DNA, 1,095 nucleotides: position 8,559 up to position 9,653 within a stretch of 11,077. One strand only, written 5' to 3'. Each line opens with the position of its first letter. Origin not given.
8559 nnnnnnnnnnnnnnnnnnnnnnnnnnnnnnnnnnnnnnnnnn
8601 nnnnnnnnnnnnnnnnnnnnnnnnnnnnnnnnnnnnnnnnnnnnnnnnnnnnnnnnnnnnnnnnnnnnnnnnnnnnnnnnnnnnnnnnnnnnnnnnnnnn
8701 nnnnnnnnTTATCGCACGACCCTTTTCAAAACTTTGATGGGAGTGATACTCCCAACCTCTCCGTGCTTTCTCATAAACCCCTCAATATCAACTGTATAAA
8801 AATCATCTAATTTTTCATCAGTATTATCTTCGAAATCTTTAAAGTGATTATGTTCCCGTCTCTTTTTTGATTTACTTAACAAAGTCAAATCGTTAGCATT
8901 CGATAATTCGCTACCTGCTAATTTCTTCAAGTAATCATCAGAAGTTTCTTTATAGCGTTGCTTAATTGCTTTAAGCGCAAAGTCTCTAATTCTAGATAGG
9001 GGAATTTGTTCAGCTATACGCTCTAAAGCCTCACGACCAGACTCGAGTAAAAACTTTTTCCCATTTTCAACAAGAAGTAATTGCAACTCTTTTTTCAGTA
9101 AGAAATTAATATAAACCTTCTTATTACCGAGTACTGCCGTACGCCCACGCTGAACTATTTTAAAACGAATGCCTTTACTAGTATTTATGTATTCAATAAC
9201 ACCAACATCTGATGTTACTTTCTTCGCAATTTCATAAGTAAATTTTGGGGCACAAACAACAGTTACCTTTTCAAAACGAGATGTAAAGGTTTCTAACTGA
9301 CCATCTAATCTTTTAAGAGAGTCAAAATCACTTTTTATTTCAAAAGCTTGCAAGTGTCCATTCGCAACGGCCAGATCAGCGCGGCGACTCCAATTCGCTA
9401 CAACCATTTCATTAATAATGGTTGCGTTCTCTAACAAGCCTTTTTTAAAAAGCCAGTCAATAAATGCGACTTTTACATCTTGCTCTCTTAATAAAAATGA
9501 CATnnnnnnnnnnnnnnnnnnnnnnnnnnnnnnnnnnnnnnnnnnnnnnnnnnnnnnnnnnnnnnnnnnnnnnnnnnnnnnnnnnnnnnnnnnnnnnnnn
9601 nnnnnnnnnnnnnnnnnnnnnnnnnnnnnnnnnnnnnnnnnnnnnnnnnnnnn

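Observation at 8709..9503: Stand-alone PD-(D/E)xK nuclease-like gene with its own promoter and terminator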

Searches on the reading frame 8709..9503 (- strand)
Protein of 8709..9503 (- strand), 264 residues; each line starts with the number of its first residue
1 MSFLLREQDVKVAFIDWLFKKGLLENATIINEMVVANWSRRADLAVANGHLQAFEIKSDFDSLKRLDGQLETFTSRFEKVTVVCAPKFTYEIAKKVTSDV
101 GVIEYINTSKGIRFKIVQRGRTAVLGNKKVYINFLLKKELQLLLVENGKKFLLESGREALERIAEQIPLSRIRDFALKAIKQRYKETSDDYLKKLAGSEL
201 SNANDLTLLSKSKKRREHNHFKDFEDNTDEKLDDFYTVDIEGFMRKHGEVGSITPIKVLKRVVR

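Call 3: search_protein_families(library=pfam, proteins=[window:8709-9503:-], max_evalue=0.1)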
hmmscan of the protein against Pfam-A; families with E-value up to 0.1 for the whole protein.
window:8709-9503:- (264 aa): 1 family
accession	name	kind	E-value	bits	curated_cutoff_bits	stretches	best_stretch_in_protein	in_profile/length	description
PF11899.13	DUF3419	-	0.01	15.5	28.2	1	121-245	186-309/385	Protein of unknown function (DUF3419)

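Call 4: search_protein_families(library=ncbifam, proteins=[window:8709-9503:-], max_evalue=0.1)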
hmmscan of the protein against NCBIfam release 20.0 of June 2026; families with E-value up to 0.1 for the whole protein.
window:8709-9503:- (264 aa): 1 family
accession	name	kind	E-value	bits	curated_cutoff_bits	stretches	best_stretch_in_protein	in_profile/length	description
NF033832.1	sce7726_fam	subfamily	3.2e-41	141.3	70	1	6-185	2-184/184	sce7726 family protein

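Call 5: search_protein_families(library=padloc, proteins=[window:8709-9503:-], max_evalue=0.1)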
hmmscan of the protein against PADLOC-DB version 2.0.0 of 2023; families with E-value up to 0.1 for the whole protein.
window:8709-9503:- (264 aa): 1 family
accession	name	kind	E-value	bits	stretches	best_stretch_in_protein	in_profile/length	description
PDLC02989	cll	-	1.5e-116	386.9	1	1-263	1-263/265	-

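Call 14: find_homologous_proteins(query=window:8709-9503:-, max_evalue=0.001)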
Query window:8709-9503:- (264 aa): 119 proteins with E <= 0.001 among 1555 candidates.
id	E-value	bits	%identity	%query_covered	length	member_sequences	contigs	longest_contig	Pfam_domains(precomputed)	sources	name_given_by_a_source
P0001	1.4e-158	544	95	100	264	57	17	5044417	PF26915.1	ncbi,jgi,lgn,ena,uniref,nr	ncbi:sce7726 family protein [Enterobacter hormaechei subsp. steigerwaltii]|uniref:sce7726 family pro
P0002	1.1e-149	515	91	100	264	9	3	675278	PF26915.1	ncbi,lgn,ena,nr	ncbi:sce7726 family protein [Salmonella enterica subsp. enterica serovar Newport]|nr:sce7726 family 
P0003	2.3e-145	500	88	100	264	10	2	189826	PF26915.1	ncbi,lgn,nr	ncbi:sce7726 family protein [Salmonella enterica]|nr:sce7726 family protein [Salmonella enterica]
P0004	1.2e-133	462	82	100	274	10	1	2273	PF26915.1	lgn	-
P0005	7.2e-127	440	76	100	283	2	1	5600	PF26915.1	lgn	-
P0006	5.7e-126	437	75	100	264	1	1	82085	PF26915.1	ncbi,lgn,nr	ncbi:sce7726 family protein [Pectobacterium aquaticum]|nr:sce7726 family protein [Pectobacterium aqu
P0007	2.9e-120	418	75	98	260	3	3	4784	PF26915.1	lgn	-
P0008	1.7e-117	409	73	100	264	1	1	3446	PF26915.1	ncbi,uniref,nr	ncbi:sce7726 family protein [Pectobacterium aquaticum]|uniref:sce7726 family protein n=1 Tax=Pectoba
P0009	2.6e-114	399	70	100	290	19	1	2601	PF26915.1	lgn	-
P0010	1.9e-113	396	87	80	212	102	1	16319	PF26915.1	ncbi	ncbi:TPA: sce7726 family protein, partial [Salmonella enterica subsp. enterica serovar Orion]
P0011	5.6e-112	391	70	99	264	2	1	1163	PF26915.1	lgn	-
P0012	1.0e-109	384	69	100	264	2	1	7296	PF26915.1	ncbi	-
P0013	9.1e-108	377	69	100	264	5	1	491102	PF26915.1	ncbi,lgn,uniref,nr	ncbi:hypothetical protein SERVES_01475 [Serratia ficaria]|uniref:sce7726 family protein n=1 Tax=Serr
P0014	1.3e-107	377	70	100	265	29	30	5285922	PF26915.1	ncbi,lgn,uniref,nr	ncbi:ABC transporter [Serratia marcescens]|uniref:ABC transporter n=14 Tax=Serratia TaxID=613 RepID=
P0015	4.8e-107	375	67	100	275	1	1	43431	PF26915.1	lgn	-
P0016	6.5e-107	375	70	100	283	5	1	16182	PF26915.1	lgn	-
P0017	5.8e-90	319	58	100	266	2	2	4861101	PF26915.1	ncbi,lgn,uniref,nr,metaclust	ncbi:phage protein [Rahnella aquatilis CIP 78.65 = ATCC 33071]|uniref:Sce7726 family protein n=1 Tax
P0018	8.8e-88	312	60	100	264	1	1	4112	PF26915.1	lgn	-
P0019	3.6e-87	310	57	100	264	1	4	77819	PF26915.1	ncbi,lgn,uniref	ncbi:sce7726 family protein [Buttiauxella ferragutiae]|uniref:sce7726 family protein n=1 Tax=Buttiau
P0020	4.4e-86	306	59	100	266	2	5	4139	PF26915.1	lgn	-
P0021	5.4e-86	306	56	100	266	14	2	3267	PF26915.1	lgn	-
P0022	6.1e-85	303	55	100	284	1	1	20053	PF26915.1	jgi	-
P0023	6.1e-85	303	55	100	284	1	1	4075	PF26915.1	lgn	-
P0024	7.0e-85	302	56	100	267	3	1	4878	PF26915.1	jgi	-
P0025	1.1e-84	302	55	100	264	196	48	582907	PF26915.1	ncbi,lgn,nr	ncbi:ABC transporter [Salmonella enterica]|nr:ABC transporter [Salmonella enterica] EBG4965606.1 sce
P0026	5.4e-84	300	54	100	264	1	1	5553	PF26915.1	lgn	-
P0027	3.1e-83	297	55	100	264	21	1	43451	PF26915.1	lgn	-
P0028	1.4e-82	295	54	100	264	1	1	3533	PF26915.1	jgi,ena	-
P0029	6.0e-82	293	54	100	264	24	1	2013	PF26915.1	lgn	-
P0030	2.0e-80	288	52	100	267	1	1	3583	PF26915.1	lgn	-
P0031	8.6e-70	253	49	99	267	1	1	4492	PF26915.1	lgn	-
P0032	3.2e-68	248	49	99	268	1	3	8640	PF26915.1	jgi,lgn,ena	-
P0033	3.6e-67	244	49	98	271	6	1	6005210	PF26915.1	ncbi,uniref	ncbi:sce7726 family protein [Pseudomonas triticicola]|uniref:sce7726 family protein n=1 Tax=Pseudomo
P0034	5.3e-67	244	51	98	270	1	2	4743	PF26915.1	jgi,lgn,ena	-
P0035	1.5e-66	242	50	97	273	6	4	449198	PF26915.1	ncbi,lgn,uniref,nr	ncbi:sce7726 family protein [Burkholderia ubonensis]|uniref:sce7726 family protein n=1 Tax=Burkholde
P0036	1.5e-66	242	50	98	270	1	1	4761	PF26915.1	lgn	-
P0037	1.7e-66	242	49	100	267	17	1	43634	PF26915.1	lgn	-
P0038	2.0e-66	242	48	97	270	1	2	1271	PF26915.1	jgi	jgi:hypothetical protein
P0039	1.7e-65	239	48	97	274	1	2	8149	PF26915.1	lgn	-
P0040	2.8e-65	238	49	98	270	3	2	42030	PF26915.1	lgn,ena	-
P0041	9.1e-65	237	49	99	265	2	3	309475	PF26915.1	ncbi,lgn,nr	ncbi:sce7726 family protein [Pseudomonas alliivorans]|nr:sce7726 family protein [Pseudomonas alliivo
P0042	5.1e-63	231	48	97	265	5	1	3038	PF26915.1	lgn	-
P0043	1.4e-62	229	49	99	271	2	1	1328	PF26915.1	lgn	-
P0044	3.3e-62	228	48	100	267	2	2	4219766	PF26915.1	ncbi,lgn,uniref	ncbi:sce7726 family protein [Proteus mirabilis]|uniref:sce7726 family protein n=1 Tax=Proteus mirabi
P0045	1.1e-61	226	45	97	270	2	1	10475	PF26915.1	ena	-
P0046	1.3e-60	223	48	99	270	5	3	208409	PF26915.1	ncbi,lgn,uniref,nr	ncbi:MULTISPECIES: sce7726 family protein [Pseudomonas]|uniref:sce7726 family protein n=1 Tax=Pseudo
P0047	1.8e-59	219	45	98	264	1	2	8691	PF26915.1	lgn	-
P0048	3.4e-53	199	41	100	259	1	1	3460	PF26915.1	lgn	-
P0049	1.1e-52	197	43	98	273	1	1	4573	PF26915.1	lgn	-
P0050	4.7e-52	195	42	100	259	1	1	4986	PF26915.1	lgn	-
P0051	3.0e-51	192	43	98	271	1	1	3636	PF26915.1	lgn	-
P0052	2.2e-50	189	41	99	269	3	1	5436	PF26915.1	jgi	jgi:hypothetical protein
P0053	7.8e-50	188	52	71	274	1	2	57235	PF26915.1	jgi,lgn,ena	jgi:hypothetical protein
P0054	1.2e-49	187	40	99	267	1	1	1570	PF26915.1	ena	-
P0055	2.1e-49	186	42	99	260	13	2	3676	PF26915.1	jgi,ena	-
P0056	2.6e-49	186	41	99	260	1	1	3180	PF26915.1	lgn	-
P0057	7.5e-48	181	45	79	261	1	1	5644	PF26915.1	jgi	jgi:hypothetical protein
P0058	1.5e-47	180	41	98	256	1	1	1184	PF26915.1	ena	-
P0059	2.8e-45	173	42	86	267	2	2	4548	PF26915.1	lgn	-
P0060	4.0e-45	172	43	80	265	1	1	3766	PF26915.1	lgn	-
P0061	6.0e-45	172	37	98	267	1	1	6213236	PF26915.1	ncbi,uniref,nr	ncbi:sce7726 family protein [Pseudomonas kermanshahensis]|uniref:sce7726 family protein n=1 Tax=Pseu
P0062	9.5e-45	171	46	69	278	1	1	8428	PF26915.1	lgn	-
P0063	2.2e-44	170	45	79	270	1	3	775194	PF26915.1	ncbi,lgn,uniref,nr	ncbi:sce7726 family protein [Burkholderia gladioli]|uniref:sce7726 family protein n=1 Tax=Burkholder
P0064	2.6e-44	170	45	71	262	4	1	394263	PF26915.1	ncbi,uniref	ncbi:sce7726 family protein [Pseudomonas mosselii]|uniref:sce7726 family protein n=1 Tax=Pseudomonas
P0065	2.8e-44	169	45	70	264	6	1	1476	PF26915.1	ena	-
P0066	4.8e-44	169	42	81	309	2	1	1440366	PF26915.1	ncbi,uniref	ncbi:sce7726 family protein [Pseudomonas protegens]|uniref:sce7726 family protein n=1 Tax=Pseudomona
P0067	6.2e-44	168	40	83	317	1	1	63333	PF26915.1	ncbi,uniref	ncbi:sce7726 family protein [Pseudomonas chlororaphis]|uniref:sce7726 family protein n=1 Tax=Pseudom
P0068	6.5e-44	168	43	80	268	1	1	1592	PF26915.1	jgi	jgi:hypothetical protein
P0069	6.7e-44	168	40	97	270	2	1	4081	PF26915.1,PF19100.6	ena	-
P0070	7.2e-44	168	43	81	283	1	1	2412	PF26915.1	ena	-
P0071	1.1e-43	168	44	80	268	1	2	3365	PF26915.1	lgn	-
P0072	1.7e-43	167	44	80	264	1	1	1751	PF26915.1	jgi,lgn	jgi:hypothetical protein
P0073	2.1e-43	167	41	98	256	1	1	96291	PF26915.1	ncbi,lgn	ncbi:MAG: sce7726 family protein [Pseudomonadota bacterium]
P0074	3.3e-43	166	42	82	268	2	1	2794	PF26915.1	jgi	-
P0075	4.1e-43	166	39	97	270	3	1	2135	PF26915.1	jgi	jgi:hypothetical protein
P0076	4.2e-43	166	40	98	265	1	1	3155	PF26915.1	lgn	-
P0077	7.8e-43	165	39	97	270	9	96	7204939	PF26915.1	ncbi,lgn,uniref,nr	ncbi:sce7726 family protein [Burkholderia pseudomallei]|uniref:sce7726 family protein n=1 Tax=Burkho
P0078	2.4e-42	163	46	70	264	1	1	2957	PF26915.1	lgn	-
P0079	5.3e-42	162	43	79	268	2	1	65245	PF26915.1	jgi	-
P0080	6.2e-42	162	42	79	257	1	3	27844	PF26915.1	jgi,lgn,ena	jgi:hypothetical protein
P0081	6.6e-42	162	42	80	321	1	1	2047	PF26915.1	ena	-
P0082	6.7e-42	162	42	80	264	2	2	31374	PF26915.1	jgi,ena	jgi:frataxin-like iron-binding protein CyaY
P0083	7.2e-42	162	41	80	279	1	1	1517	PF26915.1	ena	-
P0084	9.9e-42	161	40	97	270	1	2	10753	PF26915.1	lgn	-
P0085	2.5e-41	160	36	99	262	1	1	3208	PF26915.1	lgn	-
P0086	3.7e-41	159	42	81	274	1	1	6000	PF26915.1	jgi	jgi:hypothetical protein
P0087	5.7e-41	159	43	70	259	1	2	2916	PF26915.1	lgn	-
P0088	7.5e-41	158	38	98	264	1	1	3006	PF26915.1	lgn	-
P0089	7.7e-41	158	43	80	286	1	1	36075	PF26915.1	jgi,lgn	jgi:hypothetical protein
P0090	1.4e-40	157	39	96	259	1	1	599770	PF26915.1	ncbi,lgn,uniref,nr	ncbi:hypothetical protein HNQ50_001915 [Silvimonas terrae]|uniref:Sce7726 family protein n=1 Tax=Sil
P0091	1.9e-40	157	44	71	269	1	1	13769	PF26915.1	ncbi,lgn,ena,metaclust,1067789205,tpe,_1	metaclust:\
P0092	3.2e-40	156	41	80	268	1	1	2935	PF26915.1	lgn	-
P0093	3.4e-40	156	42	80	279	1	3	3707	PF26915.1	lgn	-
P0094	7.8e-40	155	42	76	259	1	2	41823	PF26915.1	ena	-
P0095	1.1e-39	154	45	79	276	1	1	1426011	PF26915.1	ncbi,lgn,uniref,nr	ncbi:sce7726 family protein [Cupriavidus alkaliphilus]|uniref:Sce7726 family protein n=1 Tax=Cupriav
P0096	2.3e-39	153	35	99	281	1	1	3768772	PF26915.1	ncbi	ncbi:sce7726 family protein [Stenotrophomonas acidaminiphila]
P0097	4.1e-39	153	40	81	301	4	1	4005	PF26915.1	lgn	-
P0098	8.7e-39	152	40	81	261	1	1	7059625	PF26915.1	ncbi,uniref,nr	ncbi:sce7726 family protein [Pseudomonas sp. GXZC]|uniref:sce7726 family protein n=1 Tax=Pseudomonas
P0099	9.4e-39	151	43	71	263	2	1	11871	PF26915.1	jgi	jgi:hypothetical protein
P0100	1.2e-38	151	45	70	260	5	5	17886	PF26915.1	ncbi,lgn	-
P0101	6.1e-38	149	36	99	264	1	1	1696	PF26915.1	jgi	jgi:hypothetical protein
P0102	7.6e-38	148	40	81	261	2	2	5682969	PF26915.1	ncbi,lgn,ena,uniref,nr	ncbi:sce7726 family protein [Pseudomonas mosselii]|uniref:sce7726 family protein n=1 Tax=Pseudomonas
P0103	1.0e-37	148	37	98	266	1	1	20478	PF26915.1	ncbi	-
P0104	1.6e-37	147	40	71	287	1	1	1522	PF26915.1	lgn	-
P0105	2.6e-37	147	36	98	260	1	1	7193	PF26915.1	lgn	-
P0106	2.7e-37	147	36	99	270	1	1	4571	PF26915.1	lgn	-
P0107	2.7e-37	147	43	70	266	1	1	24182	PF26915.1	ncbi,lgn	-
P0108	4.5e-37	146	44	69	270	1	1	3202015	PF26915.1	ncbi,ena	-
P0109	5.5e-37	146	35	96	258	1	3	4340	PF26915.1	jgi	jgi:hypothetical protein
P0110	1.3e-36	144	40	73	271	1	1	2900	PF26915.1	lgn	-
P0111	5.9e-36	142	39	80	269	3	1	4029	PF26915.1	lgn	-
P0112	7.7e-29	119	35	98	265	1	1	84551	PF26915.1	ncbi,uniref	ncbi:sce7726 family protein [Paraburkholderia xenovorans]|uniref:sce7726 family protein n=1 Tax=Para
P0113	1.5e-20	92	37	70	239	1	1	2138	PF26915.1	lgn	-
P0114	2.3e-19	88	38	61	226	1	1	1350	PF26915.1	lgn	-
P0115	5.0e-18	84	36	69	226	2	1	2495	PF26915.1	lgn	-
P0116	4.3e-9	54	30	80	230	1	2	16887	PF26915.1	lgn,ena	-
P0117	3.4e-8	51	31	68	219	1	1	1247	PF26915.1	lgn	-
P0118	2.5e-5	42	28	80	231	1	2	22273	PF26915.1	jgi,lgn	jgi:hypothetical protein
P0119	1.7e-4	39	34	43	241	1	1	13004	PF26915.1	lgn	-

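Call 17: search_solved_structures(query=A1, max_evalue=10, show_alignments=3)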
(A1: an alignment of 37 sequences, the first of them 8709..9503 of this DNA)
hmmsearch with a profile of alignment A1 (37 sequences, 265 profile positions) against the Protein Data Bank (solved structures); distinct sequences matched with E-value up to 10: 4.
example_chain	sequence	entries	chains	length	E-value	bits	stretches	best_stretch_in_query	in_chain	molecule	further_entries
6nib_A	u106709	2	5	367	0.055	16.5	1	75-110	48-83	Porphyromonas-type peptidyl-arginine deiminase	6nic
8ofk_AAA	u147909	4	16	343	0.22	14.5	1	83-182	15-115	Uricase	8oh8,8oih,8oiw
4h08_A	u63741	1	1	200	1.6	11.7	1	13-54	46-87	Putative hydrolase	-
7pkt_O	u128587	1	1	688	1.9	11.4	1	62-85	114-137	mL115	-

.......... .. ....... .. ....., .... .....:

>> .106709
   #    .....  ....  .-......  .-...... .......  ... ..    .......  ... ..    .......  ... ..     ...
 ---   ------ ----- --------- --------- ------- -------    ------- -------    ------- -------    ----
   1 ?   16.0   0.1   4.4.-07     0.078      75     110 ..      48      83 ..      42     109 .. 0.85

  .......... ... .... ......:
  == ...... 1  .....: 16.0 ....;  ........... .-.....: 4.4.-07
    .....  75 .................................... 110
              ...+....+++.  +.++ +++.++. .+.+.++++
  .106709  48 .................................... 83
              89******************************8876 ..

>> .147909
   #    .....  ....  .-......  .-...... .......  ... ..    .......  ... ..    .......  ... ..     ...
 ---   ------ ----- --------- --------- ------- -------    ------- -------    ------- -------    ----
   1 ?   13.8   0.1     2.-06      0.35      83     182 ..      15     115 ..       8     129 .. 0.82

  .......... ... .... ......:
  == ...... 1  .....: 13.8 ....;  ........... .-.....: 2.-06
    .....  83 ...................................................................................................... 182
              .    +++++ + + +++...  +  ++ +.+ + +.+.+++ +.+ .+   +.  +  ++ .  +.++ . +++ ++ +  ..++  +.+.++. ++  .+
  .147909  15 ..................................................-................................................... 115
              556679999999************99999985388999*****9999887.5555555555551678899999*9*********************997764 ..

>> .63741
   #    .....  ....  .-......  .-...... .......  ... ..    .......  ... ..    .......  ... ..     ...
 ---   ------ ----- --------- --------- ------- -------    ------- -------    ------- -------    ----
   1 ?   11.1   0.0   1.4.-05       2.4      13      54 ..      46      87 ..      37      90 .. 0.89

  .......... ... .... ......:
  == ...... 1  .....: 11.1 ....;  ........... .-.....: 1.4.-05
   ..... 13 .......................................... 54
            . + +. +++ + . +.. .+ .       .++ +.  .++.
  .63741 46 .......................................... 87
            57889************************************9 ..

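Call 20: find_encoding_contigs(protein=P0077, flank=5000, max_places=3)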
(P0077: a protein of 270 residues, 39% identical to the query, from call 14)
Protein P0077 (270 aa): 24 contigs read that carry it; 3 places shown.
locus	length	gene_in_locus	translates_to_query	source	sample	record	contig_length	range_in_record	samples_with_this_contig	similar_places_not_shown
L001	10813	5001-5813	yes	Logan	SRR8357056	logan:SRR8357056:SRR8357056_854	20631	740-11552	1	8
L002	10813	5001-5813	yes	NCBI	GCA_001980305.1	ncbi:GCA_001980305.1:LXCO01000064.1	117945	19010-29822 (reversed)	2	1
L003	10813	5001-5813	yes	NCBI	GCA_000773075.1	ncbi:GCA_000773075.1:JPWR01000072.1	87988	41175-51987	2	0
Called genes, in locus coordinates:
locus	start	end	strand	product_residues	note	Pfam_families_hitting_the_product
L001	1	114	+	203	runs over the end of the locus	PF13488:Gly-zipper_Omp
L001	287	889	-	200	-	PF13555:AAA_29 (weak), PF13521:AAA_28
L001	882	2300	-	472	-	PF00982:Glyco_transf_20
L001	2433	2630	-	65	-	-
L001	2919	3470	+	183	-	-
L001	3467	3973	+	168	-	-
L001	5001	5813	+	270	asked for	PF26915:Phage_P4_cII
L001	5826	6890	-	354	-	PF14350:Beta_protein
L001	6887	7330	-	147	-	-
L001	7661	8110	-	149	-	-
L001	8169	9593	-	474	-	-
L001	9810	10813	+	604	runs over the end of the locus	PF05947:T6SS_TssF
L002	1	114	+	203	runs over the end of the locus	PF13488:Gly-zipper_Omp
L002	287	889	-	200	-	PF13555:AAA_29 (weak), PF13521:AAA_28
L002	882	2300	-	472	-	PF00982:Glyco_transf_20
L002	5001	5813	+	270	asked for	PF26915:Phage_P4_cII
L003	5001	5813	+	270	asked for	PF26915:Phage_P4_cII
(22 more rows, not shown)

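Call 21: find_encoding_contigs(protein=P0096, flank=5000, max_places=2)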
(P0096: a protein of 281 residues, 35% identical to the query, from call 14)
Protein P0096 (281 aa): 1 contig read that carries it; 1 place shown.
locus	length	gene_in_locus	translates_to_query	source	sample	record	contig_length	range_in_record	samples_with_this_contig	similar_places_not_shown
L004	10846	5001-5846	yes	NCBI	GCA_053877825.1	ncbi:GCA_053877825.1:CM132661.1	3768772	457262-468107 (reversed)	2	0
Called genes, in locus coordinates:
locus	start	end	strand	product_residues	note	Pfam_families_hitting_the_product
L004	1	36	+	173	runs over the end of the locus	PF04972:BON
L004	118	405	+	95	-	-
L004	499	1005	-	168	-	PF05974:DUF892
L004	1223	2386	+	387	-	PF08240:ADH_N, PF00107:ADH_zinc_N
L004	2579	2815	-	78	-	PF05930:Phage_AlpA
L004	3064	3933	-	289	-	-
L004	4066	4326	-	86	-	PF13560:HTH_31, PF12844:HTH_19, PF01381:HTH_3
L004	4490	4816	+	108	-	PF13992:YecR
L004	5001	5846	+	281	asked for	PF26915:Phage_P4_cII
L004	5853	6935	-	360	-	PF14350:Beta_protein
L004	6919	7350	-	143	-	-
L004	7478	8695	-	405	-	PF13356:Arm-DNA-bind_3, PF22022:Phage_int_M, PF00589:Phage_integrase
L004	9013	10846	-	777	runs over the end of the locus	PF17678:Glyco_hydro_92N, PF07971:Glyco_hydro_92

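Call 22: predict_structure(alignment_id=A1)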
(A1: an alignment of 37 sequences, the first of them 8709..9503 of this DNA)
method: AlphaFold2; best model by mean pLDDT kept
length: 264 residues; sequences in the alignment: 37
mean_pLDDT: 87.3   pTM: 0.76
mean pLDDT of the five models: 87.3, 86.2, 86.3, 86.1, 86.1
residues with pLDDT >= 90: 178; 70-90: 51; 50-70: 20; < 50: 15
segments of 3 or more residues with pLDDT < 50: 218-230
pLDDT, mean of each block of 10 residues (from residue 1): 86 96 94 80 95 97 94 95 98 96 95 96 94 95 97 95 97 97 94 84 85 55 41 73 76 72 64
secondary structure, 60 per line:
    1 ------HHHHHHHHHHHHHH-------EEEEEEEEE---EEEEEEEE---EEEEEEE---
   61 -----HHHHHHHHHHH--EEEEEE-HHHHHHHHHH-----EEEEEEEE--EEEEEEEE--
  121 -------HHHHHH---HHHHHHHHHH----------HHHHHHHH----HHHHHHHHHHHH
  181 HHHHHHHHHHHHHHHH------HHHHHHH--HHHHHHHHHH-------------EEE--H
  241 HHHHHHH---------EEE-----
elements in order: H7-20 E28-36 E40-47 E51-57 H66-76 E79-84 H86-95 E101-108 E111-118 H128-133 H137-146 H157-164 H169-196 H203-209 H212-221 E235-237 H240-247 E257-259

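Call 26: fold_search(model_id=the predicted structure, library=pdb)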
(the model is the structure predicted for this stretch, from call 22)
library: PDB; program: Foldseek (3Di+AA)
matches with E <= 10: 532; with E <= 0.001: 1
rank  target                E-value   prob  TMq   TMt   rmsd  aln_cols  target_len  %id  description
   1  3dnx                  3.1e-05  1.00  0.37  0.61   8.8       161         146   14  SPO1766 protein of unknown function from Silicibacter pomeroyi. (released 2008-09-02)
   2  4ic1_G                4.7e-02  0.23  0.16  0.19   9.2       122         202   13  Crystal structure of SSO0001 (released 2013-01-16)
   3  4ic1_D                5.0e-02  0.18  0.16  0.17   9.1       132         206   17  Crystal structure of SSO0001 (released 2013-01-16)
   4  7lgn_B                5.7e-02  0.35  0.17  0.06  14.5       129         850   15  Cyanophycin synthetase 1 from T. morbirosei (released 2021-08-18)
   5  6p4o_D                8.7e-02  0.21  0.20  0.12  13.3       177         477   14  Complex of XPB helicase with Bax1 endonuclease from Sulfurisphaera tokodaii at 3.15 Angstroms resolution (released 2020-06-03)
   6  4ic1_A                1.0e-01  0.11  0.15  0.17  15.8       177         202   12  Crystal structure of SSO0001 (released 2013-01-16)
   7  6bzf_F                1.1e-01  0.33  0.21  0.26  12.1       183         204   11  Structure of S. cerevisiae Zip2:Spo16 complex, C2 form (released 2018-02-14)
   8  4ic1_B                1.2e-01  0.12  0.16  0.19  16.1       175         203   13  Crystal structure of SSO0001 (released 2013-01-16)
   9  2ot9                  1.5e-01  0.41  0.24  0.33   7.2       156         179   10  Crystal structure of YaeQ protein from Pseudomonas syringae (released 2007-03-13)
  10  4k8x_A                1.5e-01  0.07  0.14  0.07  15.5       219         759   11  Binary complex of 9N DNA polymerase in the replicative state (released 2013-06-26)
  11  7lgn_A                2.3e-01  0.16  0.15  0.06  13.8       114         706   12  Cyanophycin synthetase 1 from T. morbirosei (released 2021-08-18)
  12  6bzg_B                3.0e-01  0.20  0.21  0.27   9.8       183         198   10  Structure of S. cerevisiae Zip2:Spo16 complex, P212121 form (released 2018-02-14)
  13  3v42_A                3.0e-01  0.07  0.13  0.17  16.7       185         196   11  Crystal structure of renal tumor suppressor protein, folliculin (released 2012-08-15)
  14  3ego_A                3.1e-01  0.10  0.17  0.15  17.8       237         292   13  Crystal structure of Probable 2-dehydropantoate 2-reductase panE from Bacillus Subtilis (released 2008-09-30)
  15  8pru_A                3.3e-01  0.13  0.20  0.18  16.9       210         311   14  Engineered form of T thermophiles AHIR (released 2024-09-25)
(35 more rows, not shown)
